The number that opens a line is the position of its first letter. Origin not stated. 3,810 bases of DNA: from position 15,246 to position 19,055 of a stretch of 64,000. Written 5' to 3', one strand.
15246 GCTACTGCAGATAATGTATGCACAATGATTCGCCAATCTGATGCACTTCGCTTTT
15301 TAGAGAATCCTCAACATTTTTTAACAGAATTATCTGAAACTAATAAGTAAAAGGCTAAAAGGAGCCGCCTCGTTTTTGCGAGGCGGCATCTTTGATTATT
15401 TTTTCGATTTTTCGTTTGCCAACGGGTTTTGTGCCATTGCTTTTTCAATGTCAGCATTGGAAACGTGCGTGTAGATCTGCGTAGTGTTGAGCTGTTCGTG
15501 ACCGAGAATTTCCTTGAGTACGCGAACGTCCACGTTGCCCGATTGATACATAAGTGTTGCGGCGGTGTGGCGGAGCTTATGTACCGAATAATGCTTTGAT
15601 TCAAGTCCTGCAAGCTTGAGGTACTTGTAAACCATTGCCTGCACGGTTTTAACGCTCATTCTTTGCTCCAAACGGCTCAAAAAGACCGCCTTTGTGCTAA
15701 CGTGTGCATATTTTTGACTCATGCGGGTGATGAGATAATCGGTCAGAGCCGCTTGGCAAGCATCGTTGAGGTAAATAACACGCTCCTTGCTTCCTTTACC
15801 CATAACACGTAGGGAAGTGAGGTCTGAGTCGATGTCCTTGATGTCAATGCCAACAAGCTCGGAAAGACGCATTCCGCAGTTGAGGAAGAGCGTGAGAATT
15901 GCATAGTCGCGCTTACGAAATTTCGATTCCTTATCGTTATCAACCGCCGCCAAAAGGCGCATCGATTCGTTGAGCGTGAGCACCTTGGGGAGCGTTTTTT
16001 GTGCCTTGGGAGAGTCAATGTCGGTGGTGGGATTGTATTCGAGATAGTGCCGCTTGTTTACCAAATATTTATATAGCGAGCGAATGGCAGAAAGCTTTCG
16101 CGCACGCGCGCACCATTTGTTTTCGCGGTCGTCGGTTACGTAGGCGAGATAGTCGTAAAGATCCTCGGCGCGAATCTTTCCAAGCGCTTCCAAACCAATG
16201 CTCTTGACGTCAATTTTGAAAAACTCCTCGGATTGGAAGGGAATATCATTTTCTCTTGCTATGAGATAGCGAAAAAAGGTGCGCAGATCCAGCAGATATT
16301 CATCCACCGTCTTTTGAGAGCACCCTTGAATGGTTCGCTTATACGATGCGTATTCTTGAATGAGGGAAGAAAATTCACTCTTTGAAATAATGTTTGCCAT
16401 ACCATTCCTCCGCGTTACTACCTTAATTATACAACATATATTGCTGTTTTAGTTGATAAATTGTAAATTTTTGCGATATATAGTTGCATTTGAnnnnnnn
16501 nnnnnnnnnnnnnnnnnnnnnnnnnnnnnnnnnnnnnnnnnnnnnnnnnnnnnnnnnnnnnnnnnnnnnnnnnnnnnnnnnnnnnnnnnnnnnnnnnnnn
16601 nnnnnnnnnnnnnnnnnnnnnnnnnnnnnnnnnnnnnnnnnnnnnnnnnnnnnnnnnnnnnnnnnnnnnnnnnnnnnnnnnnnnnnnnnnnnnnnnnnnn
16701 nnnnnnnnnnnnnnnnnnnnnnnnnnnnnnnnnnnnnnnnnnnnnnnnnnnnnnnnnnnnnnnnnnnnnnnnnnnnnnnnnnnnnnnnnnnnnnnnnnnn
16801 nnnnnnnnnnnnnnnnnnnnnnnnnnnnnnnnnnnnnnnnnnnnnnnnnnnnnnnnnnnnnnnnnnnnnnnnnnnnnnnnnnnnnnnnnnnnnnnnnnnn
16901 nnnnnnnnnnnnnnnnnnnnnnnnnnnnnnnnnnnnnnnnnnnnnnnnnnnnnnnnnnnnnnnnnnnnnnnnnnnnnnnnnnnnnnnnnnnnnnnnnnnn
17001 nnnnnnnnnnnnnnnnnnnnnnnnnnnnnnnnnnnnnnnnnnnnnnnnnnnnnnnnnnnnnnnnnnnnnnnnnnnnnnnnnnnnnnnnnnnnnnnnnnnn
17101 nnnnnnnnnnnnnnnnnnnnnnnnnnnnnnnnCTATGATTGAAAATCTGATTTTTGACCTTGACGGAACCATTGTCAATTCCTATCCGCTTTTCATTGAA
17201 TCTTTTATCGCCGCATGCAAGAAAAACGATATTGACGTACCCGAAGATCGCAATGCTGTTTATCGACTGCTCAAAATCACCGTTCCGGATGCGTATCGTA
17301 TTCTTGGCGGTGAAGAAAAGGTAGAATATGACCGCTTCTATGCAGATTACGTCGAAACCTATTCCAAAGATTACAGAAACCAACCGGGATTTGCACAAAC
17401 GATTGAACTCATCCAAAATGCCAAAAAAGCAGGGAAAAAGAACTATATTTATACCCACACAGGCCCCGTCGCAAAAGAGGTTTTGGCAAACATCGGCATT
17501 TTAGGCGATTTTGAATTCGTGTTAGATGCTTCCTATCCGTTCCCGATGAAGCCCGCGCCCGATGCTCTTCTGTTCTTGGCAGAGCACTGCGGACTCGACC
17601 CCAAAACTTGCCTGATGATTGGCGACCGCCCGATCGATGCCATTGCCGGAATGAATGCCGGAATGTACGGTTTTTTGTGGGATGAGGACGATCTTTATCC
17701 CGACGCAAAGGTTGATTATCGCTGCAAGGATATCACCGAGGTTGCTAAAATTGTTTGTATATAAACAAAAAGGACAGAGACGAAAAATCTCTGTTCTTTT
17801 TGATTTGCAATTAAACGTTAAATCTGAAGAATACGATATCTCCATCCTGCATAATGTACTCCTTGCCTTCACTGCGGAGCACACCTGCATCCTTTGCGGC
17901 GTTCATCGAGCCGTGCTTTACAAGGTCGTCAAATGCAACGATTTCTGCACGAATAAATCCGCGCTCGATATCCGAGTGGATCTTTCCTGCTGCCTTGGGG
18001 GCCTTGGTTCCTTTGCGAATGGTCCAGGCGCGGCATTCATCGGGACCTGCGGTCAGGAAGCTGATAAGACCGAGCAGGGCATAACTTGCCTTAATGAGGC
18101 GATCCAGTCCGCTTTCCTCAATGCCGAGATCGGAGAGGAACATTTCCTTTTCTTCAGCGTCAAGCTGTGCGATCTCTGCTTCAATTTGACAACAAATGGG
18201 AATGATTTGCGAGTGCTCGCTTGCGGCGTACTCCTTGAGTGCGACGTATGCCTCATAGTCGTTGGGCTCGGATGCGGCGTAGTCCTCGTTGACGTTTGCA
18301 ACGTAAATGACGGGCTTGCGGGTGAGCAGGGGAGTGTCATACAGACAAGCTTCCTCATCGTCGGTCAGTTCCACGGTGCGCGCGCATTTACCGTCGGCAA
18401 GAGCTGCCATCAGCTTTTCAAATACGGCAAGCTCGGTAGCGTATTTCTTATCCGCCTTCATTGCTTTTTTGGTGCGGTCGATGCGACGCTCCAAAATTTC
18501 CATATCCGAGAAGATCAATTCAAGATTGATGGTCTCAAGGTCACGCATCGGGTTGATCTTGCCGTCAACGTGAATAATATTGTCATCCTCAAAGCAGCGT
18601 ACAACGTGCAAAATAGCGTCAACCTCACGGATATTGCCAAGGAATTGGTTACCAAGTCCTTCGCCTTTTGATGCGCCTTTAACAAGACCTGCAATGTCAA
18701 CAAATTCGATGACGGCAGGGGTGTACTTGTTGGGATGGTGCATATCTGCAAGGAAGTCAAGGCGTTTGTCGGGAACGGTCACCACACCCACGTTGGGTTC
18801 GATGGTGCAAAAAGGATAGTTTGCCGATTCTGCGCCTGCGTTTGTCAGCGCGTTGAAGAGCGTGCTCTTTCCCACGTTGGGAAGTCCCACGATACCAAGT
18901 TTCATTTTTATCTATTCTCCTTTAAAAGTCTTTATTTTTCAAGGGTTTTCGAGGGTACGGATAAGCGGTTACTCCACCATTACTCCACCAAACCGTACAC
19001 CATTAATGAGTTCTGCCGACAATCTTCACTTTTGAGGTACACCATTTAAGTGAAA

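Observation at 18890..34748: A 15.8-kb integrase island sits inside the first codons of ychF, bounded by an 18-bp perfect direct repeat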

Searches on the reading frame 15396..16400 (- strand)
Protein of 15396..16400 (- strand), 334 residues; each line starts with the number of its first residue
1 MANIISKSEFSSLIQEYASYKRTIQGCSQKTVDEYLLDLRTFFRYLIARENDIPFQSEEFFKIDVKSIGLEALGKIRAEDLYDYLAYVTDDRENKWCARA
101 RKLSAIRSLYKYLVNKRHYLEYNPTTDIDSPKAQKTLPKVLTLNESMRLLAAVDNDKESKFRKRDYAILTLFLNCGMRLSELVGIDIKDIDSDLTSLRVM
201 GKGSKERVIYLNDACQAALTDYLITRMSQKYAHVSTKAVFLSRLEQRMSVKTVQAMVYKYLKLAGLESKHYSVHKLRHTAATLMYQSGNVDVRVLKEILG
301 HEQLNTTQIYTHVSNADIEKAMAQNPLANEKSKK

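Call 8: search_protein_families(library=pfam, proteins=[window:15396-16400:-], max_evalue=0.01)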
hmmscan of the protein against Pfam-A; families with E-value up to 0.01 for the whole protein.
window:15396-16400:- (334 aa): 3 families
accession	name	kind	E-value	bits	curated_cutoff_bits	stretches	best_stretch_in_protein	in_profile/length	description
PF00589.27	Phage_integrase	-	4.2e-40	137.8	27.1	1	140-315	2-170/172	Phage integrase family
PF02899.23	Phage_int_SAM_1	-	2e-08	34.8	22.3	1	69-115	36-81/83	Phage integrase, N-terminal SAM-like domain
PF13495.12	Phage_int_SAM_4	-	0.0022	18.8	27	1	15-116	3-81/85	Phage integrase, N-terminal SAM-like domain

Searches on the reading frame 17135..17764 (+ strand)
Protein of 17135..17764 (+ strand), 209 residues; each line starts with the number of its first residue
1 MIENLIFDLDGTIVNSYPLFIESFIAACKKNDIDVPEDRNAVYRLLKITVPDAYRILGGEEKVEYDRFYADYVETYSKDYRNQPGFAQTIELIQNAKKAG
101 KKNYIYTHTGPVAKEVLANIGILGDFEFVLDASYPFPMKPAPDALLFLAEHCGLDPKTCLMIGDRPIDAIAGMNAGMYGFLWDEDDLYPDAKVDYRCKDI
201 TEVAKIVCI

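Call 90: search_protein_families(library=pfam, proteins=[window:17135-17764:+], max_evalue=0.001)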
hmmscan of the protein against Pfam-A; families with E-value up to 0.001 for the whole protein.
window:17135-17764:+ (209 aa): 3 families
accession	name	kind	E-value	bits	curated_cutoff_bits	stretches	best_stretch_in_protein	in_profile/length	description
PF13419.12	HAD_2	-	1.3e-22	81.2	23.8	1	5-178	1-174/178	Haloacid dehalogenase-like hydrolase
PF00702.32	Hydrolase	-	6.6e-20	72.7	26.4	1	5-176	4-191/191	haloacid dehalogenase-like hydrolase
PF13242.12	Hydrolase_like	-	1.5e-07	31.7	22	1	139-181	4-47/75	HAD-hyrolase-like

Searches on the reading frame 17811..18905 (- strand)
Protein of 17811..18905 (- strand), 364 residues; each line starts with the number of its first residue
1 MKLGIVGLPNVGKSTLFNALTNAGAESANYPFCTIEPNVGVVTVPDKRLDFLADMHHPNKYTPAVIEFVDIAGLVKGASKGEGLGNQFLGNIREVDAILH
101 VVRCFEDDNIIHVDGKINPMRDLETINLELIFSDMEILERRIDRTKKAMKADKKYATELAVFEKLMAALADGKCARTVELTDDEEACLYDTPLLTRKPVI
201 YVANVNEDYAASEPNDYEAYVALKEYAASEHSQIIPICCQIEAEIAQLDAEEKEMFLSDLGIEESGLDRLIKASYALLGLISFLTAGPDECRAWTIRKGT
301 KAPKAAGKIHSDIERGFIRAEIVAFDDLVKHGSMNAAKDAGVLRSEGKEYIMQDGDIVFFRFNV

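Call 7: search_protein_families(library=pfam, proteins=[window:17811-18905:-], max_evalue=0.01)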
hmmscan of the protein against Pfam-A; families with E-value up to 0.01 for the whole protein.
window:17811-18905:- (364 aa): 3 families
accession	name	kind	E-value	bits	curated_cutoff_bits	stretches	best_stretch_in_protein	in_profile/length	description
PF06071.19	YchF-GTPase_C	-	5.3e-39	132.7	27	1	280-363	1-84/84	Protein of unknown function (DUF933)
PF01926.29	MMR_HSR1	-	4.8e-24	85.1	21.9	1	3-119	2-98/113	50S ribosome-binding GTPase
PF02421.24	FeoB_N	-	3.5e-09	36.8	27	1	3-50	3-50/156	Ferrous iron transport protein B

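Call 12: find_encoding_contigs(protein=window:17811-18905:-, flank=6000, max_places=10)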
Protein window:17811-18905:- (364 aa): no gene with exactly this product is on record in the collection.

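Call 17: find_related_loci(query=window:17811-18905:-, collection=genome_contigs, flank=10000)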
Query window:17811-18905:- (364 aa) in genome_contigs; peptide patterns used: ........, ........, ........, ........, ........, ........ (x = any residue, [..] = any of these).
600 stretches matched a pattern (row limit reached: there are more); 579 encode a relative of the query (tblastn E <= 1e-3); the best 80 are kept; 80 distinct loci.
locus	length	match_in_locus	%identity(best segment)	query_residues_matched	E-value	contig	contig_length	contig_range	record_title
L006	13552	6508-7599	98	1-364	0e+0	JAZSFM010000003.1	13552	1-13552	MAG: Eubacteriales bacterium isolate T1900044581_TS20190047.MAGScoT_cleanbin_000042 SGB_572_k141_1474866, whole genome s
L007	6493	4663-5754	98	1-364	0e+0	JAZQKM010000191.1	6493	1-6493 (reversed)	MAG: Eubacteriales bacterium isolate T1900044614_TS20190080.MAGScoT_cleanbin_000078 SGB_832_k141_632937, whole genome sh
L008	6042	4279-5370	97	1-364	0e+0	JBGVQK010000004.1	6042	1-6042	MAG: Eubacteriales bacterium isolate fecal_MAG_166 fecal_MAG_166_contig_0004, whole genome shotgun sequence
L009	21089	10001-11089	93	1-364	0e+0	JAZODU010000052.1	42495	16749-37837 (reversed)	MAG: Eubacteriales bacterium isolate T1900044751_TS20190417.MAGScoT_cleanbin_000017 SGB_2214_k141_2818221, whole genome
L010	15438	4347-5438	90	1-364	0e+0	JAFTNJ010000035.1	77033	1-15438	MAG: Clostridia bacterium isolate RGIG3976 Roe_deer_Cecum-4__c1890, whole genome shotgun sequence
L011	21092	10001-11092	90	1-364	0e+0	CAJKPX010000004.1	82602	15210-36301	MAG TPA_asm: uncultured Clostridiales bacterium isolate ERR321560-bin.25 genome assembly, contig: NODE_216_length_82602_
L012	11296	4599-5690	89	1-364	0e+0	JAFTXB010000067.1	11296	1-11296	MAG: Clostridia bacterium isolate RGIG4228 Roe_deer_Colon-4__c114780, whole genome shotgun sequence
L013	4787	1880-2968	91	1-364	0e+0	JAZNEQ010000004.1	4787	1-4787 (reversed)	MAG: Eubacteriales bacterium isolate T1900044719_TS20190185.MAGScoT_cleanbin_000020 SGB_1898_k141_746647, whole genome s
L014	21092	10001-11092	88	1-364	0e+0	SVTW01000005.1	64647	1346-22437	MAG: Oscillospiraceae bacterium isolate SIG705 NODE_10778_length_64647_cov_2.109811, whole genome shotgun sequence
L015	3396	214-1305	88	1-364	0e+0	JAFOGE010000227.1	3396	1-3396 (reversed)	MAG: Clostridia bacterium isolate RGIG438 Dairy_cattle_Colon.Co__c4317800, whole genome shotgun sequence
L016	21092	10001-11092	88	1-364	0e+0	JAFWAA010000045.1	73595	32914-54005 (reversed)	MAG: Clostridia bacterium isolate RGIG5550 Sheep_Colon.Co__c2636722, whole genome shotgun sequence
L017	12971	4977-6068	88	1-364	0e+0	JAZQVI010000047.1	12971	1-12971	MAG: Eubacteriales bacterium isolate T1900045170_TC20190164.MAGScoT_cleanbin_000025 SGB_5183_k141_1225469, whole genome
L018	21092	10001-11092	87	1-364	0e+0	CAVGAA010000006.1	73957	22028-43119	bacterium isolate H07627-L1_cleanbin_000008 genome assembly, contig: Spades_H07627-L1_contig_150, whole genome shotgun s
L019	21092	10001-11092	86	1-364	0e+0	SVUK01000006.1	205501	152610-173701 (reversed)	MAG: Oscillospiraceae bacterium isolate SIG719 k141_71928, whole genome shotgun sequence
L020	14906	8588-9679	81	1-364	0e+0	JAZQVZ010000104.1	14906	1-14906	MAG: Eubacteriales bacterium isolate T1900045166_TC20190160.MAGScoT_cleanbin_000055 SGB_5152_k141_894274, whole genome s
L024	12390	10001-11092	78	1-364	0e+0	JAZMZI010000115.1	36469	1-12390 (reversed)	MAG: Eubacteriales bacterium isolate T1900044750_TS20190416.MAGScoT_cleanbin_000046 SGB_2190_k141_668462, whole genome s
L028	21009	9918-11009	77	1-364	0e+0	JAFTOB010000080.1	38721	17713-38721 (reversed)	MAG: Clostridia bacterium isolate RGIG3994 Roe_deer_Cecum-4__c220291, whole genome shotgun sequence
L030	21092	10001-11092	77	1-364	0e+0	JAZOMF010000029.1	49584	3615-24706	MAG: Eubacteriales bacterium isolate T1900045650_YK20190344.MAGScoT_cleanbin_000011 SGB_8194_k141_1877690, whole genome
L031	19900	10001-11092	78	1-364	0e+0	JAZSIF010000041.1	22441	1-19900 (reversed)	MAG: Eubacteriales bacterium isolate T1900044573_TS20190039.MAGScoT_cleanbin_000009 SGB_455_k141_2629468, whole genome s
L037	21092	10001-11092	77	1-364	0e+0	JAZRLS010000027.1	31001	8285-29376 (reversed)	MAG: Eubacteriales bacterium isolate T1900045430_YK20190121.MAGScoT_cleanbin_000004 SGB_7093_k141_1539163, whole genome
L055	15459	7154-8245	98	1-364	0e+0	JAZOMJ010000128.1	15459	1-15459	MAG: Eubacteriales bacterium isolate T1900045648_YK20190342.MAGScoT_cleanbin_000032 SGB_8183_k141_1985500, whole genome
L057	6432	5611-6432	96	1-274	1e-176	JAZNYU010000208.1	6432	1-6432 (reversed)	MAG: Eubacteriales bacterium isolate T1900044774_TS20190240.MAGScoT_cleanbin_000022 SGB_2467_k141_967813, whole genome s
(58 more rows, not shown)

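Call 39: search_protein_families(library=pfam, proteins=[L020:5868-8387:+, L024:5500-7317:+, L024:8028-9815:+, L028:7503-9698:+, L028:3955-5172:+, L031:8409-9869:+, L031:6700-8382:+, L037:8298-9785:-, L030:7965-9188:+, L017:3529-4653:+], max_evalue=0.00001)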
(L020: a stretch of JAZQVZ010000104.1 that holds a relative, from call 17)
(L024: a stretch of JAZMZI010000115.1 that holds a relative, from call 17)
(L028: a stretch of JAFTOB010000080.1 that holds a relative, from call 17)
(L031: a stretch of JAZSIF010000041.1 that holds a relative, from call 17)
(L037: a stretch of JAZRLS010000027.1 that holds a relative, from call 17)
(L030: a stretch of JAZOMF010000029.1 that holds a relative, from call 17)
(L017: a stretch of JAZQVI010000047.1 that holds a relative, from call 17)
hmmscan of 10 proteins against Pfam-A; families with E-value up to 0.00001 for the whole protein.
L020:5868-8387:+ (839 aa): 2 families
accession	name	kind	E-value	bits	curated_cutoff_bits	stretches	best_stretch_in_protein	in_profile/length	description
PF13306.12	LRR_5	-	1.8e-77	257.8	27.7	3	582-702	9-127/127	BspA type Leucine rich repeat region (6 copies)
PF13855.12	LRR_8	-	1.6e-10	41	27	0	475-519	13-59/61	Leucine rich repeat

L024:5500-7317:+ (605 aa): 0 families

L024:8028-9815:+ (595 aa): 1 family
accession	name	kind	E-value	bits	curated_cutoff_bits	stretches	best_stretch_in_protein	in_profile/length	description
PF03415.19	Peptidase_C11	-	8.7e-47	160.8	25.8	1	44-313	1-279/359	Clostripain family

L028:7503-9698:+ (731 aa): 2 families
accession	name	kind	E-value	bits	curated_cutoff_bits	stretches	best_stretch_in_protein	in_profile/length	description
PF13365.12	Trypsin_2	-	1.4e-29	104.1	27.6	1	66-196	1-144/144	Trypsin-like peptidase domain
PF00089.32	Trypsin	-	9.5e-13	48.9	20.6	1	63-215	24-215/220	Trypsin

L028:3955-5172:+ (405 aa): 5 families
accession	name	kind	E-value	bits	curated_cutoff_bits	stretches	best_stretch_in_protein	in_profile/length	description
PF12831.13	FAD_oxidored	-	1.5e-57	196.3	27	2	18-197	1-164/416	FAD dependent oxidoreductase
PF00890.30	FAD_binding_2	-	1e-10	41.8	20.4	1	18-53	1-36/414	FAD binding domain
PF01266.30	DAO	-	4.6e-09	36.7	27.9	1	18-52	1-35/353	FAD dependent oxidoreductase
PF07992.20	Pyr_redox_2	-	8.3e-08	32.4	26.1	0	18-48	2-32/291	Pyridine nucleotide-disulphide oxidoreductase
PF01946.23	Thi4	-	2.2e-06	27.5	26.2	0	10-58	11-60/235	Thi4 family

L031:8409-9869:+ (486 aa): 0 families

L031:6700-8382:+ (560 aa): 1 family
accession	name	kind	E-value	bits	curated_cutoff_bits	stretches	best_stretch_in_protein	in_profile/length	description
PF17231.7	DUF5305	-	2.3e-09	37.5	29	1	142-348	4-206/217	Family of unknown function (DUF5305)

L037:8298-9785:- (495 aa): 2 families
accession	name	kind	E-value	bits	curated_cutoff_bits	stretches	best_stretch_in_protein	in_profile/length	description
PF03062.24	MBOAT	-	1.6e-27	97.2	27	1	152-357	82-307/337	MBOAT, membrane-bound O-acyltransferase family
PF13813.11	MBOAT_2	-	3.1e-06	27.8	25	1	266-327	4-67/85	Membrane bound O-acyl transferase family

L030:7965-9188:+ (407 aa): 2 families
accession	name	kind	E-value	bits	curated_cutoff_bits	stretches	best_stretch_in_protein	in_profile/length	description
PF01232.29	Mannitol_dh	-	1.1e-36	127.2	27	1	1-191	1-190/199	Mannitol dehydrogenase Rossmann domain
PF08125.19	Mannitol_dh_C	-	1.3e-25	90.5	30.7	1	213-352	5-152/190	Mannitol dehydrogenase C-terminal domain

L017:3529-4653:+ (374 aa): 3 families
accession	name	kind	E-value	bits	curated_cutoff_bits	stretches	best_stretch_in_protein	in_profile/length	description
PF14606.12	Lipase_GDSL_3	-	1.8e-32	113.5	27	1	192-367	2-177/178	GDSL-like Lipase/Acylhydrolase family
PF14607.12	GxDLY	-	3.4e-14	53.3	27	1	26-178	1-142/146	N-terminus of Esterase_SGNH_hydro-type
PF13472.12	Lipase_GDSL_2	-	1.4e-11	45.7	32.9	1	196-355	1-175/178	GDSL-like Lipase/Acylhydrolase family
